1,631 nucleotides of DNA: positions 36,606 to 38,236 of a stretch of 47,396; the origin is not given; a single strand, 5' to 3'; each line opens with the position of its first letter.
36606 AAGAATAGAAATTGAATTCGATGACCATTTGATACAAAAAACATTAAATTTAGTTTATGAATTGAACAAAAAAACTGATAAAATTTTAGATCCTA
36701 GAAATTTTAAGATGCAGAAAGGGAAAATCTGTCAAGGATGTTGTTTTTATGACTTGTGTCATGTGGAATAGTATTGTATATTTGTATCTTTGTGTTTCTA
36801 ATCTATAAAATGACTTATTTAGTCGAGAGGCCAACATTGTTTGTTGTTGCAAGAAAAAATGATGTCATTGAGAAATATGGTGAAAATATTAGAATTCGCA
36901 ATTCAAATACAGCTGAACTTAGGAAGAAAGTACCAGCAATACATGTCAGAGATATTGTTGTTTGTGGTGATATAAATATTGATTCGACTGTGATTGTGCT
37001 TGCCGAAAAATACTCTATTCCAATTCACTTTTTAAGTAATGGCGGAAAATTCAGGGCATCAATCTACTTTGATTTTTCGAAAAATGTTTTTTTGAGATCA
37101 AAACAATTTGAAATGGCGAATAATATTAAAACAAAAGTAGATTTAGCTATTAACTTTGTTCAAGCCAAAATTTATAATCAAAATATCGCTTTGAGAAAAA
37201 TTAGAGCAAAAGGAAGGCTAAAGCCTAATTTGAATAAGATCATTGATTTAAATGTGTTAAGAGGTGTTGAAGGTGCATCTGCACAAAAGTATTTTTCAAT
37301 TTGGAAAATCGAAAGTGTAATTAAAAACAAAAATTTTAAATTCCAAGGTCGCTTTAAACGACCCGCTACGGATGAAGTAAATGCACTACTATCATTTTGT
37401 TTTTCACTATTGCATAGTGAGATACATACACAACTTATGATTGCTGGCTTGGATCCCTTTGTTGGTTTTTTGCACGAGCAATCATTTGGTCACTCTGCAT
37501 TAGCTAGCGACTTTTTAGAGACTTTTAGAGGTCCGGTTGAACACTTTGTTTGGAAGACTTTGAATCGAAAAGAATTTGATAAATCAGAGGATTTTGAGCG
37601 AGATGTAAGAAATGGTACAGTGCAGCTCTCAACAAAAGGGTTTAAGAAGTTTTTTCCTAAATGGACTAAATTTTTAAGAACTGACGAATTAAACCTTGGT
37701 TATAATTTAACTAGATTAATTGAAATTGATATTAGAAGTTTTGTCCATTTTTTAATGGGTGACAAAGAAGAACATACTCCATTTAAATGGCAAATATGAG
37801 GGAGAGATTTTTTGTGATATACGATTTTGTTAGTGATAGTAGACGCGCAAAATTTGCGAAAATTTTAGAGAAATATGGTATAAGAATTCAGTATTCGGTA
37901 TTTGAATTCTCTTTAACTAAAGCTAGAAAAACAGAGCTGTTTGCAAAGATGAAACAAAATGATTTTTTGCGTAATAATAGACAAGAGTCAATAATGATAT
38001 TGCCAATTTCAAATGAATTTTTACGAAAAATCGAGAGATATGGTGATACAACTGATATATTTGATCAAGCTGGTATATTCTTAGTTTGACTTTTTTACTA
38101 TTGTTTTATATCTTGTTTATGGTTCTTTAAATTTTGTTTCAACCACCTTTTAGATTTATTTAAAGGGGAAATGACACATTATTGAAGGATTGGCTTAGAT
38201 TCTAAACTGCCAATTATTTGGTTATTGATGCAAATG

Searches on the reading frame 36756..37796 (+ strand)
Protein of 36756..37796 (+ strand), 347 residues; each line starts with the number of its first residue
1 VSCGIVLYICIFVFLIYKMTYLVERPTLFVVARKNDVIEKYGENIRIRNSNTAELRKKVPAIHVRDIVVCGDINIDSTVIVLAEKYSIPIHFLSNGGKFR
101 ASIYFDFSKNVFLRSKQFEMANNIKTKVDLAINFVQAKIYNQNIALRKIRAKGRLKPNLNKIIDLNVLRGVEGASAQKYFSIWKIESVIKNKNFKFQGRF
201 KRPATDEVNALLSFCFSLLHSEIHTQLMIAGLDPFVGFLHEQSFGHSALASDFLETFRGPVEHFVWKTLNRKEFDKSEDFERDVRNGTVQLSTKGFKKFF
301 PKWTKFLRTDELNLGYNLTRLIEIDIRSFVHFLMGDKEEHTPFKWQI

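Call 4: search_protein_families(library=pfam, proteins=[window:36756-37796:+], max_evalue=1)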
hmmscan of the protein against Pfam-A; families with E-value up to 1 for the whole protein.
window:36756-37796:+ (347 aa): 1 family
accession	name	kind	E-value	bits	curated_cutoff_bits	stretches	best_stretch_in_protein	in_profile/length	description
PF01867.21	Cas_Cas1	-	2.5e-66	224.2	22.3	1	30-304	2-282/283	CRISPR associated protein Cas1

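Call 5: search_protein_families(library=ncbifam, proteins=[window:36756-37796:+], max_evalue=1)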
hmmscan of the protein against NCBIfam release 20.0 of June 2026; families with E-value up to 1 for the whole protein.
window:36756-37796:+ (347 aa): 11 families
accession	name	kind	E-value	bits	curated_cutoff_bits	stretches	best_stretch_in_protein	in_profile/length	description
TIGR04093.1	cas1_CYANO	exception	8e-63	212.4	385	1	28-344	3-332/334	type I-D CRISPR-associated endonuclease Cas1d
NF049935.1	cas4g_cas1g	exception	1e-57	195.9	560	1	29-343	217-543/546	CRISPR-associated endonuclease Cas4g/Cas1g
TIGR00287.1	cas1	equivalog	4.5e-57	193.6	71.7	1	35-338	8-324/327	CRISPR-associated endonuclease Cas1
TIGR03640.1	cas1_DVULG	exception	5.4e-56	190.2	385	1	27-306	5-297/340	type I-C CRISPR-associated endonuclease Cas1c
TIGR03983.1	cas1_MYXAN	equivalog_domain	3e-41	141.5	358.05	1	25-328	11-329/347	type I-MYXAN CRISPR-associated endonuclease Cas1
TIGR03641.1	cas1_HMARI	exception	6.2e-39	134.2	304.1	1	51-345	21-322/324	type I-B CRISPR-associated endonuclease Cas1b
TIGR04329.1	cas1_PREFRAN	exception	8.5e-31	107.2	300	1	27-299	7-277/317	type V CRISPR-associated endonuclease Cas1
TIGR03639.1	cas1_NMENI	exception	5.3e-18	65.3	120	1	115-277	89-240/278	type II CRISPR-associated endonuclease Cas1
TIGR03638.1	cas1_ECOLI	exception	2.1e-06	27.2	215.6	1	158-243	123-207/269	type I-E CRISPR-associated endonuclease Cas1e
NF033378.1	MECD_PBP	exception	0.00027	19.4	1450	1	5-121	10-128/678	PBP2a family beta-lactam-resistant peptidoglycan transpeptidase MecD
NF006293.0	PRK08476.1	equivalog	0.016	15.5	118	1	6-64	11-69/141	F0F1 ATP synthase subunit B'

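Call 107: search_protein_families(library=padloc, proteins=[window:36756-37796:+], max_evalue=0.001)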
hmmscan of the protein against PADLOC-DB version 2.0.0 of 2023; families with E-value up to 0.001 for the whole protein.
window:36756-37796:+ (347 aa): 30 families (the best 25 are shown)
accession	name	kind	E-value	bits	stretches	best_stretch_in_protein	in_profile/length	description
PDLC01248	Cas1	-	8.7e-68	226.9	1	31-335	5-289/289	"CAS-I,CAS-II,CAS-III,CAS-IV,CAS-V,CAS-VI; acquisition_1"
PDLC01608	Cas1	-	9.3e-65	216.8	1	31-304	3-275/276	"CAS-I,CAS-II,CAS-III,CAS-IV,CAS-V,CAS-VI; acquisition_1"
PDLC02025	Cas1d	-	6.2e-60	201.3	1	30-310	5-277/316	-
PDLC01743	Cas1c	-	5.3e-59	198.1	1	27-344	7-335/337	-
PDLC00928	Cas1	-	1.1e-58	196.7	1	36-335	9-315/315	Cas1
PDLC00927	Cas1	-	1.2e-57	193.6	1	35-338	8-324/327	CRISPR-associated endonuclease Cas1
PDLC00923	Cas1c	-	1.4e-56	190.2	1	27-306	5-297/340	"CRISPR-associated endonuclease Cas1, subtype I-C/DVULG"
PDLC01449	Cas1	-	1.5e-56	189.8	1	52-338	23-285/285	"CAS-I,CAS-II,CAS-III,CAS-IV,CAS-V,CAS-VI; acquisition_1"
PDLC01334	Cas1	-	2.5e-56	189.4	1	27-305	4-293/336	"CAS-I,CAS-II,CAS-III,CAS-IV,CAS-V,CAS-VI; acquisition_1"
PDLC01747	Cas1g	-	8.9e-51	171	1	37-343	208-520/523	-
PDLC01249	Cas1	-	9.1e-51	170.8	1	35-276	7-243/246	"CAS-I,CAS-II,CAS-III,CAS-IV,CAS-V,CAS-VI; acquisition_1"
PDLC02066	Cas1b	-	5.5e-42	142.2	2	166-334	157-320/322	-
PDLC00922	Cas1a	-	8.1e-42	141.5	1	25-328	11-329/347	"CRISPR-associated endonuclease Cas1, subtype MYXAN"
PDLC01335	Cas1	-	2.6e-39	133.5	1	51-343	20-314/315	"CAS-I,CAS-II,CAS-III,CAS-IV,CAS-V,CAS-VI; acquisition_1"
PDLC02067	Cas1b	-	4.6e-38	129.3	1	25-327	199-514/533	-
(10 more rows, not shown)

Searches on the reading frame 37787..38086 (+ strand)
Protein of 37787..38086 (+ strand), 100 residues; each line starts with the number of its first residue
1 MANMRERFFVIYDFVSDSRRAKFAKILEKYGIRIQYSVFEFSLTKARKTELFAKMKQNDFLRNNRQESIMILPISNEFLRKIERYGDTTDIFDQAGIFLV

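Call 4: search_protein_families(library=pfam, proteins=[window:37787-38086:+], max_evalue=1)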
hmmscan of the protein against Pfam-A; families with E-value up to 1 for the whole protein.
window:37787-38086:+ (100 aa): 3 families
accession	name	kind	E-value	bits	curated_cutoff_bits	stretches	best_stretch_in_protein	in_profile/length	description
PF09827.14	CRISPR_Cas2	-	1.8e-14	54.1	23.8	1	8-78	3-70/74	CRISPR associated protein Cas2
PF03683.19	UPF0175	-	0.12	12.5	27.9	1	19-41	46-69/75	Uncharacterised protein family (UPF0175)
PF07081.18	DUF1349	-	0.16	12.1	32.4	1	43-99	18-71/179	Protein of unknown function (DUF1349)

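Call 5: search_protein_families(library=ncbifam, proteins=[window:37787-38086:+], max_evalue=1)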
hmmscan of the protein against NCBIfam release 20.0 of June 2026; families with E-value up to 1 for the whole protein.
window:37787-38086:+ (100 aa): 2 families
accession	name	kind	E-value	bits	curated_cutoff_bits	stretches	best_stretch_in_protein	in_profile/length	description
TIGR01573.1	cas2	equivalog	9.1e-14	51.5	24.5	1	8-89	3-85/96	CRISPR-associated endonuclease Cas2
NF043032.1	archaea_histone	superfamily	0.17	12.3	50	1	15-49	17-51/60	histone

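Call 107: search_protein_families(library=padloc, proteins=[window:37787-38086:+], max_evalue=0.001)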
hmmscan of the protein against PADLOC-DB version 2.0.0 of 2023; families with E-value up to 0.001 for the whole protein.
window:37787-38086:+ (100 aa): 20 families
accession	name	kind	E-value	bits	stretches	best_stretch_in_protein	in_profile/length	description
PDLC01338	Cas2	-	1.1e-17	62.3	1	9-87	2-74/76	"CAS-I,CAS-II,CAS-III,CAS-IV,CAS-V,CAS-VI; acquisition_2"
PDLC02027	Cas2d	-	2.1e-17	61.3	1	8-90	3-82/89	-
PDLC01251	Cas2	-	7.6e-17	59.4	1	8-88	3-79/84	"CAS-I,CAS-II,CAS-III,CAS-IV,CAS-V,CAS-VI; acquisition_2"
PDLC01443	Cas2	-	2.3e-16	58.1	1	10-89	5-79/86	"CAS-I,CAS-II,CAS-III,CAS-IV,CAS-V,CAS-VI; acquisition_2"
PDLC01649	Cas2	-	4.1e-16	57.1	1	7-77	2-68/70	"CAS-I,CAS-II,CAS-III,CAS-IV,CAS-V,CAS-VI; acquisition_2"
PDLC02074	Cas2_IIIb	-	1.4e-15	55.1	1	7-78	2-69/86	-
PDLC01756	Cas2g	-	9.3e-15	52.5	1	4-72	2-67/96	-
PDLC00935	Cas2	-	2.4e-14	51.5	1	8-89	3-85/96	CRISPR-associated endonuclease Cas2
PDLC01748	Cas2_IIIa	-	2.3e-13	48.5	1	9-88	4-77/88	-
PDLC00936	Cas2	-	6.7e-13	46.9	1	10-86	2-80/83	Cas2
PDLC02077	Cas2b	-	5.5e-12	44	1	9-89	4-82/96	-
PDLC02078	Cas2b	-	5.3e-11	40.3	1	5-91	2-84/94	-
PDLC01525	Cas2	-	2.3e-10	39.1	1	9-80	4-73/90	"CAS-I,CAS-II,CAS-III,CAS-IV,CAS-V,CAS-VI; acquisition_2"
PDLC01751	Cas2c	-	1.3e-09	36.4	1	18-91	18-87/95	-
PDLC02075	Cas2a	-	2.6e-09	35.4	1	7-81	2-75/85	-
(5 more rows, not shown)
